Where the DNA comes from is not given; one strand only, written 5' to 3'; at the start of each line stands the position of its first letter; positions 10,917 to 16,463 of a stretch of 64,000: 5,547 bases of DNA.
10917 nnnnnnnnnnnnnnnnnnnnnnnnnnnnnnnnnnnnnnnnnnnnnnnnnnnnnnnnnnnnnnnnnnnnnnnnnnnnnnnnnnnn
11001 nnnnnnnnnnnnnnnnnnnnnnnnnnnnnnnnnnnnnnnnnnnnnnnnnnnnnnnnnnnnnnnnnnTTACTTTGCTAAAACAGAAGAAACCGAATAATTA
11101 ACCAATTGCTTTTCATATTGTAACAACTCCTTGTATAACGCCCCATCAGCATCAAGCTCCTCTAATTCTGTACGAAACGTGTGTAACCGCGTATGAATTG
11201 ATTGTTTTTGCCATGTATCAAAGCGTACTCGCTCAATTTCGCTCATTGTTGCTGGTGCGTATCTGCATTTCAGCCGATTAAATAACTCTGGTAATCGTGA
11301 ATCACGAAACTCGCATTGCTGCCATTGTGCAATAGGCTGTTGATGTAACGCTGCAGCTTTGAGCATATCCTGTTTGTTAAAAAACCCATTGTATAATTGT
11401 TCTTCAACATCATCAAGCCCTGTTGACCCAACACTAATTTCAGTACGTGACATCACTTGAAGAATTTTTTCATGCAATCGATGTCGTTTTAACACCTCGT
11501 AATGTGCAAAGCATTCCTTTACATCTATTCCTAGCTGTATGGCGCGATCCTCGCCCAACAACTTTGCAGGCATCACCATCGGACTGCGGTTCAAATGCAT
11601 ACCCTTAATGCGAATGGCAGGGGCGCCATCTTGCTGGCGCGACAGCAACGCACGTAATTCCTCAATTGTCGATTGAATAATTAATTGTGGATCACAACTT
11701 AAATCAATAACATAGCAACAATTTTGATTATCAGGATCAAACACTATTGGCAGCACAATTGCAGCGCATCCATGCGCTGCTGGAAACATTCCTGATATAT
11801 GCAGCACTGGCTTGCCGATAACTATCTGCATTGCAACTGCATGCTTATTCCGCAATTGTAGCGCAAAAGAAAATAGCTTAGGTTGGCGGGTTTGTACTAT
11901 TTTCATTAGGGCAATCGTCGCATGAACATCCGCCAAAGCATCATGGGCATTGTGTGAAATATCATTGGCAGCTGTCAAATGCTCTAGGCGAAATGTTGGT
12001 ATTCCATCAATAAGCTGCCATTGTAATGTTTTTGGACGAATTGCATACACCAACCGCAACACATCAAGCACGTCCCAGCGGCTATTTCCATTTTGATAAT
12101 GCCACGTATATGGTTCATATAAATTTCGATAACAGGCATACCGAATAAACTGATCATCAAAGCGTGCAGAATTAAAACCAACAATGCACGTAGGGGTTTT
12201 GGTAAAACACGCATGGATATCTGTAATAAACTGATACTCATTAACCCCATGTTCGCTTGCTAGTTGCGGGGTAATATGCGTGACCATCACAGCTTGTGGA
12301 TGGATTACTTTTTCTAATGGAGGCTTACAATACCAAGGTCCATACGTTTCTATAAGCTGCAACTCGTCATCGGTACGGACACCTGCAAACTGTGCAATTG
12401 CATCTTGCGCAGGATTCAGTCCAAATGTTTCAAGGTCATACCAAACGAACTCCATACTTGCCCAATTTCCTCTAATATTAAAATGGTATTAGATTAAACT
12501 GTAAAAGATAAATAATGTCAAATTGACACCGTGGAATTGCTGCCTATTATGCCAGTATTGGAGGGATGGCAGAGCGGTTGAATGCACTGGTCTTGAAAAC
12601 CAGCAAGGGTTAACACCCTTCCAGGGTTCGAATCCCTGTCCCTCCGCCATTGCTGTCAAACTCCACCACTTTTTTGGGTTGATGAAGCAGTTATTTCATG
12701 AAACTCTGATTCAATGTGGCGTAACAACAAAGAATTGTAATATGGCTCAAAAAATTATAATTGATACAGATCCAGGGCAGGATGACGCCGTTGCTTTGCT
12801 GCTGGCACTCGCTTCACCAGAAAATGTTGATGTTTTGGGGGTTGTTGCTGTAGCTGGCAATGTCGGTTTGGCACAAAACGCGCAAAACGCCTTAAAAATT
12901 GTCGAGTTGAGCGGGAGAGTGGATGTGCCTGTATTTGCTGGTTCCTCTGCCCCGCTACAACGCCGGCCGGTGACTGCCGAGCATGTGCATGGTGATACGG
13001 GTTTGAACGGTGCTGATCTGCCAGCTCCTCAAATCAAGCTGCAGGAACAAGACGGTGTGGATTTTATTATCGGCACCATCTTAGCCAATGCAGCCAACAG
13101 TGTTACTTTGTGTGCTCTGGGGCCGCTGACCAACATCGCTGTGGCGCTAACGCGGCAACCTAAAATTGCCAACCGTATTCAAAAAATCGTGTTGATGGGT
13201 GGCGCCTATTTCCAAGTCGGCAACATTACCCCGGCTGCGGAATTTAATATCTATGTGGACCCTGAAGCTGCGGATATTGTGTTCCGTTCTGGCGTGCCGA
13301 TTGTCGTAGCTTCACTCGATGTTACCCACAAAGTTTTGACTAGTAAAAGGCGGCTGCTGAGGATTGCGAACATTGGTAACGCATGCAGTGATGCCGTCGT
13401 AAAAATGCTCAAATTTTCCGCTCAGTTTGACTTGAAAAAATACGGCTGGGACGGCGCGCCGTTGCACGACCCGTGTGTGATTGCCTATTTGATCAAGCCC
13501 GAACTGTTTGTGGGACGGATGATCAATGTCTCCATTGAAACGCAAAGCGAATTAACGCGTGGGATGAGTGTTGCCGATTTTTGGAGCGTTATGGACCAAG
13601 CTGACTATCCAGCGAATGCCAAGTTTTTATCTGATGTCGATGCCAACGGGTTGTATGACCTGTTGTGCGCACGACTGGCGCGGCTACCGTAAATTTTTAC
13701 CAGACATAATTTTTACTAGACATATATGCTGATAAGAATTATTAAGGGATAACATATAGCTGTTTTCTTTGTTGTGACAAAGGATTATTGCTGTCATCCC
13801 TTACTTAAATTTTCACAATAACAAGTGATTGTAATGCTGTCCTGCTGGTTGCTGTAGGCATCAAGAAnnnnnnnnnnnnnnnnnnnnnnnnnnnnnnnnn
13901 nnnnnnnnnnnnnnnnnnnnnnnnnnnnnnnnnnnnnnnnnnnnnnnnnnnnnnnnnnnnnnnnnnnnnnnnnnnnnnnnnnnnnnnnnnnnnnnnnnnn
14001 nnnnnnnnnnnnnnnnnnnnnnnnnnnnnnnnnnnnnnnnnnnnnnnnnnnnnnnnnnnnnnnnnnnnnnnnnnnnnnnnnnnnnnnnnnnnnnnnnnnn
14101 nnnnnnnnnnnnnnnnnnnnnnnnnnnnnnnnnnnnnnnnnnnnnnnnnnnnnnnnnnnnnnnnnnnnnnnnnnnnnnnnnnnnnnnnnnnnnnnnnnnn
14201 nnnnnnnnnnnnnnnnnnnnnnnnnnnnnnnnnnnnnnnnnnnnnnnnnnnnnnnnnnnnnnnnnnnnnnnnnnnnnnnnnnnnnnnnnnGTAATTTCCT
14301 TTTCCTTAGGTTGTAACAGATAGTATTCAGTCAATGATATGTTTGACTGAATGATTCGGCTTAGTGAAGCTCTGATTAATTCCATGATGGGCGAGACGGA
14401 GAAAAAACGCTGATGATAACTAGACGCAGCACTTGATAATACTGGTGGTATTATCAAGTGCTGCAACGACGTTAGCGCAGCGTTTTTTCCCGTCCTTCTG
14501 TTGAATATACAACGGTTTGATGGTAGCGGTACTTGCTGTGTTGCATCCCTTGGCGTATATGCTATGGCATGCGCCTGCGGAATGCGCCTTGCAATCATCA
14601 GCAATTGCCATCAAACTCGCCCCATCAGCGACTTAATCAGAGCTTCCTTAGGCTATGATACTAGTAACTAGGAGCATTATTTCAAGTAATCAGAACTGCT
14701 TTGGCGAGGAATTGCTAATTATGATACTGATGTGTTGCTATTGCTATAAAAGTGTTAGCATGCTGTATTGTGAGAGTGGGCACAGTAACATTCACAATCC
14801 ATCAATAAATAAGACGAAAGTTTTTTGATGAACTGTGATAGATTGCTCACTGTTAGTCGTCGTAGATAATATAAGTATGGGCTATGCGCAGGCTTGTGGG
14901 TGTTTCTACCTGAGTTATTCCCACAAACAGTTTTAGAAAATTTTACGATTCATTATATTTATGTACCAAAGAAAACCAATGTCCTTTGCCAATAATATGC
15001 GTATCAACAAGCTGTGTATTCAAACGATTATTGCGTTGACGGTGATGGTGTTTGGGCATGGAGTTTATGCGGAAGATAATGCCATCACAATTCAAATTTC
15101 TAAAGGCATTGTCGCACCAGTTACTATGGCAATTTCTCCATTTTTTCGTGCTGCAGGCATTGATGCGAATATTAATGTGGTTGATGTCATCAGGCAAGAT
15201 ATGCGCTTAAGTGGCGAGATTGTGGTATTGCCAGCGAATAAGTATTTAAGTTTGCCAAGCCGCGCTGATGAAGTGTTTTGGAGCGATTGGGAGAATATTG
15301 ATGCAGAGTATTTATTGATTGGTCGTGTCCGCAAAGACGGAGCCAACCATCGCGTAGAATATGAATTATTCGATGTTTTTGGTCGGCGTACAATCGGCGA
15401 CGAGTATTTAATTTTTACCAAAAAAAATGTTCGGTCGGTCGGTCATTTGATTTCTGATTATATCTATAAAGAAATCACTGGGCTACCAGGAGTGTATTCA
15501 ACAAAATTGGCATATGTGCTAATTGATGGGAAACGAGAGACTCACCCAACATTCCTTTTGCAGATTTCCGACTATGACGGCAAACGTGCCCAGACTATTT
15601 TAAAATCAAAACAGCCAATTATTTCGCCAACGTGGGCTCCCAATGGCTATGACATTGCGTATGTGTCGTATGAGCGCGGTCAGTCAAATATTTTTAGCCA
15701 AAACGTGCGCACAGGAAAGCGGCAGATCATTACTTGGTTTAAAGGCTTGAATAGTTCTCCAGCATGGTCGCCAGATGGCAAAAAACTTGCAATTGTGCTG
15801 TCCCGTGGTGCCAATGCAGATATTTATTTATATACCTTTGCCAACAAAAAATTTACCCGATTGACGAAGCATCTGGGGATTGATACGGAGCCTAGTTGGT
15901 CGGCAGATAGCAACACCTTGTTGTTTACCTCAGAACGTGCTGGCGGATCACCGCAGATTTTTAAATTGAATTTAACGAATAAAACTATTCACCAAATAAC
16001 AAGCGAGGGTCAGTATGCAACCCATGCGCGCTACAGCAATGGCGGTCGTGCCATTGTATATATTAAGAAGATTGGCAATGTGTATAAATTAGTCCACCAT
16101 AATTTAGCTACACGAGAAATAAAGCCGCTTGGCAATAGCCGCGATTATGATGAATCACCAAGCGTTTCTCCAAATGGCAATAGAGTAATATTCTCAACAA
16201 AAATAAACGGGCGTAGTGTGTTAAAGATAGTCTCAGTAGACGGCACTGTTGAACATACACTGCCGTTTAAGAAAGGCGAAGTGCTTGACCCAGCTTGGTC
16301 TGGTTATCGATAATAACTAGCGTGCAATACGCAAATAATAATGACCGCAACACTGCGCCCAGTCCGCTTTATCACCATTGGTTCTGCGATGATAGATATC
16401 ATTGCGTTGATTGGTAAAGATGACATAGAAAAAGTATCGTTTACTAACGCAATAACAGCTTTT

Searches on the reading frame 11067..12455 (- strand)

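Call 76: search_protein_families(library=pfam, proteins=[window:11067-12455:-], max_evalue=0.00001)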
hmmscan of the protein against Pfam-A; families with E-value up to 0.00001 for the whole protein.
window:11067-12455:- (462 aa): 2 families
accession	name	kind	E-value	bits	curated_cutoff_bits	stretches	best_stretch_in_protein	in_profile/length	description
PF08411.15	Exonuc_X-T_C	-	4.1e-55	187.2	27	1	202-454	1-266/269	Exonuclease C-terminal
PF00929.31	RNase_T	-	1.5e-22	81.3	24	1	4-183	1-163/164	Exonuclease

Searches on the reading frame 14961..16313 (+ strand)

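Call 76: search_protein_families(library=pfam, proteins=[window:14961-16313:+], max_evalue=0.00001)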
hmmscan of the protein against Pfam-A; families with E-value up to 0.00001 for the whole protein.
window:14961-16313:+ (450 aa): 4 families
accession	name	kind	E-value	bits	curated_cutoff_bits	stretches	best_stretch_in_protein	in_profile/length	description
PF07676.18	PD40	-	4.4e-32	109.8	20.9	2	299-334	2-37/38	WD40-like Beta Propeller Repeat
PF04052.18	TolB_N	-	9.1e-19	68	22.4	1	43-143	2-104/106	TolB amino-terminal domain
PF00930.27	DPPIV_N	-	4e-09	36.1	22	0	202-259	27-80/354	Dipeptidyl peptidase IV (DPP IV) N-terminal region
PF25174.1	Beta-prop_THOC3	-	5e-07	29.4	305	0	248-354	75-175/272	THOC3 beta-propeller domain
